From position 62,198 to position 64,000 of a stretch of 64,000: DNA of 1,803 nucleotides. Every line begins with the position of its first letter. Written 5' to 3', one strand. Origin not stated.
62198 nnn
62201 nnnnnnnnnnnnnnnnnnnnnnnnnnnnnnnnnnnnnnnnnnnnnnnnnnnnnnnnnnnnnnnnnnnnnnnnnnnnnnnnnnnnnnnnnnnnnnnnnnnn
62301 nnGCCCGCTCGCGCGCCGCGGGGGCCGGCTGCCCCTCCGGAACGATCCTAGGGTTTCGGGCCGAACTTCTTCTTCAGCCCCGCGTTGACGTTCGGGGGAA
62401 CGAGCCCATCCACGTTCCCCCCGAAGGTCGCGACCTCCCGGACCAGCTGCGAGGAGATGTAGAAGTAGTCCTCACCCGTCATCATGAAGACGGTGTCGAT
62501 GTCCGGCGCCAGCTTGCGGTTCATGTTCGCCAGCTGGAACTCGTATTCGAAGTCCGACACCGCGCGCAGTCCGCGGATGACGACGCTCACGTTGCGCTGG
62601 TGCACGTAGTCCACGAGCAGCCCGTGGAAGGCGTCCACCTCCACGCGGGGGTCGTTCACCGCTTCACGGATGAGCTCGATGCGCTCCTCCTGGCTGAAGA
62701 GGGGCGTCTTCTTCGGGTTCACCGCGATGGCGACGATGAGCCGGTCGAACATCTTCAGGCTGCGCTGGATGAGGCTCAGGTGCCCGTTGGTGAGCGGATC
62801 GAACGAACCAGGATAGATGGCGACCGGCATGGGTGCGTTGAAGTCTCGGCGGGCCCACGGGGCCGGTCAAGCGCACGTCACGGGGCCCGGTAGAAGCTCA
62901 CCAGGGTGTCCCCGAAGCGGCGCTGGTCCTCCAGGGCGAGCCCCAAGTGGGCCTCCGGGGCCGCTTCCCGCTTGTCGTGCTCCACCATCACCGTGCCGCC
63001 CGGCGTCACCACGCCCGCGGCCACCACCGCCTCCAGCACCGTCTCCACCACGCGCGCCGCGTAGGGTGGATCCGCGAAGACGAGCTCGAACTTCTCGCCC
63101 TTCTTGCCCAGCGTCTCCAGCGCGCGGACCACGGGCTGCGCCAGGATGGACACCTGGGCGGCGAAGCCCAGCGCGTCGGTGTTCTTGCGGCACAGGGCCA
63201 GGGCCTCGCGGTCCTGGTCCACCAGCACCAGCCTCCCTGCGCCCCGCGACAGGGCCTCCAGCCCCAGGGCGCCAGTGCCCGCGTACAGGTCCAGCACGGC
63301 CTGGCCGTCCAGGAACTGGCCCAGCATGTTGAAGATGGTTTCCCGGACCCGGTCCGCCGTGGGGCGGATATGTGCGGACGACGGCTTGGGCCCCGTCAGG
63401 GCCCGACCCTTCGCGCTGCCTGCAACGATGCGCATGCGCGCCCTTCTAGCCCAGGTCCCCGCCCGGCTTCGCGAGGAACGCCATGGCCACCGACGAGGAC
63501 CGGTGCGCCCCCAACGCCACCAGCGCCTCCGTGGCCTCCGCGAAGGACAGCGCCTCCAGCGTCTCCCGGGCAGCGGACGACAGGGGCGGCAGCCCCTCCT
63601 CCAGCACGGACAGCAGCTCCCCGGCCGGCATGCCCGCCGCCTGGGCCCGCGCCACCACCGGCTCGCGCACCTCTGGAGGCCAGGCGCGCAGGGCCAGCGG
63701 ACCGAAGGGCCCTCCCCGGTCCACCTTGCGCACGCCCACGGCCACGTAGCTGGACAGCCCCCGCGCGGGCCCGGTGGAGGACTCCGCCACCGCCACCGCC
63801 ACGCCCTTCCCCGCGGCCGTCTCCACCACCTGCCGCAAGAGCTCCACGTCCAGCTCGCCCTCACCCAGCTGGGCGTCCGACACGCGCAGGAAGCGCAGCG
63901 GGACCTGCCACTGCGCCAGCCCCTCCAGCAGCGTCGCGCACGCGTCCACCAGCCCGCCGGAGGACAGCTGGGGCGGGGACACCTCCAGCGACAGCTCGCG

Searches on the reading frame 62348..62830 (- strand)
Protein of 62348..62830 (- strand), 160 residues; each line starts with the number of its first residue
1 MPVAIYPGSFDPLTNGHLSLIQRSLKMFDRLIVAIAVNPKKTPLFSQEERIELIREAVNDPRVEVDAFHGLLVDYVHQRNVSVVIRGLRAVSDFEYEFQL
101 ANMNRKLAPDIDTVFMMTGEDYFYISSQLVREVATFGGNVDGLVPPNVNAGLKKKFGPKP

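Call 90: search_protein_families(library=pfam, proteins=[window:62348-62830:-], max_evalue=0.01)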
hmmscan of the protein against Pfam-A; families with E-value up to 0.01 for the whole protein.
window:62348-62830:- (160 aa): 3 families
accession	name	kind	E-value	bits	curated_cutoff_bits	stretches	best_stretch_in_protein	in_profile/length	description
PF01467.32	CTP_transf_like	-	2.9e-29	102.4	21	1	5-132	1-132/133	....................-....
PF08218.17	Citrate_ly_lig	-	0.0027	17.9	20.9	1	11-60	9-56/182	Citrate lyase ligase C-terminal domain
PF02569.21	Pantoate_ligase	-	0.007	16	20.7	0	14-41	33-60/268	Pantoate-beta-alanine ligase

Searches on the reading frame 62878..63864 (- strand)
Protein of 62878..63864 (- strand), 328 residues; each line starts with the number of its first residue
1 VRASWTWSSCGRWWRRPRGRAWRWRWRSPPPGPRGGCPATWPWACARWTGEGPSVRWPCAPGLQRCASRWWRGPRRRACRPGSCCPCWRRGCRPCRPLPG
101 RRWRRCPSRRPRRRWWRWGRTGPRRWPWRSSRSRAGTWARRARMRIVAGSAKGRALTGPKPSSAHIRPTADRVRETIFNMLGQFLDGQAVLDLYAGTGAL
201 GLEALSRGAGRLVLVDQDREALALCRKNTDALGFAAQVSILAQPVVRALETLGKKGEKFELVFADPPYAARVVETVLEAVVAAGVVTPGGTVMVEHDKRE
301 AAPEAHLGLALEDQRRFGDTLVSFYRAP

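Call 90: search_protein_families(library=pfam, proteins=[window:62878-63864:-], max_evalue=0.01)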
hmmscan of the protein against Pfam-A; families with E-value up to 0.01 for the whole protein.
window:62878-63864:- (328 aa): 9 families
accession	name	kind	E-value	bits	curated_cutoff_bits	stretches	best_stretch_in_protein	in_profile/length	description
PF03602.21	Cons_hypoth95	-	1.8e-51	174.9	24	1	144-325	1-181/182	Conserved hypothetical protein 95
PF13847.12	Methyltransf_31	-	3.5e-08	33.7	27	1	187-298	4-113/145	Methyltransferase domain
PF05175.20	MTS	-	8.2e-08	32.5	23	1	186-290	31-134/170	Methyltransferase small domain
PF13649.12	Methyltransf_25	-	2.3e-05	25.5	27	1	190-264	1-70/97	Methyltransferase domain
PF10672.15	Methyltrans_SAM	-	3.2e-05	23.8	27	1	187-268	124-205/286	S-adenosylmethionine-dependent methyltransferase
PF01596.23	Methyltransf_3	-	0.00041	20.1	22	1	181-266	39-128/204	O-methyltransferase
PF06325.19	PrmA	-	0.0013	18.7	22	1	185-265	160-233/296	Ribosomal protein L11 methyltransferase (PrmA)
PF13578.12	Methyltransf_24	-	0.0046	18.3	26.3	1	203-294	16-102/105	Methyltransferase domain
PF09445.16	Methyltransf_15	-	0.0092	16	22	0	189-268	3-81/165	RNA cap guanine-N2 methyltransferase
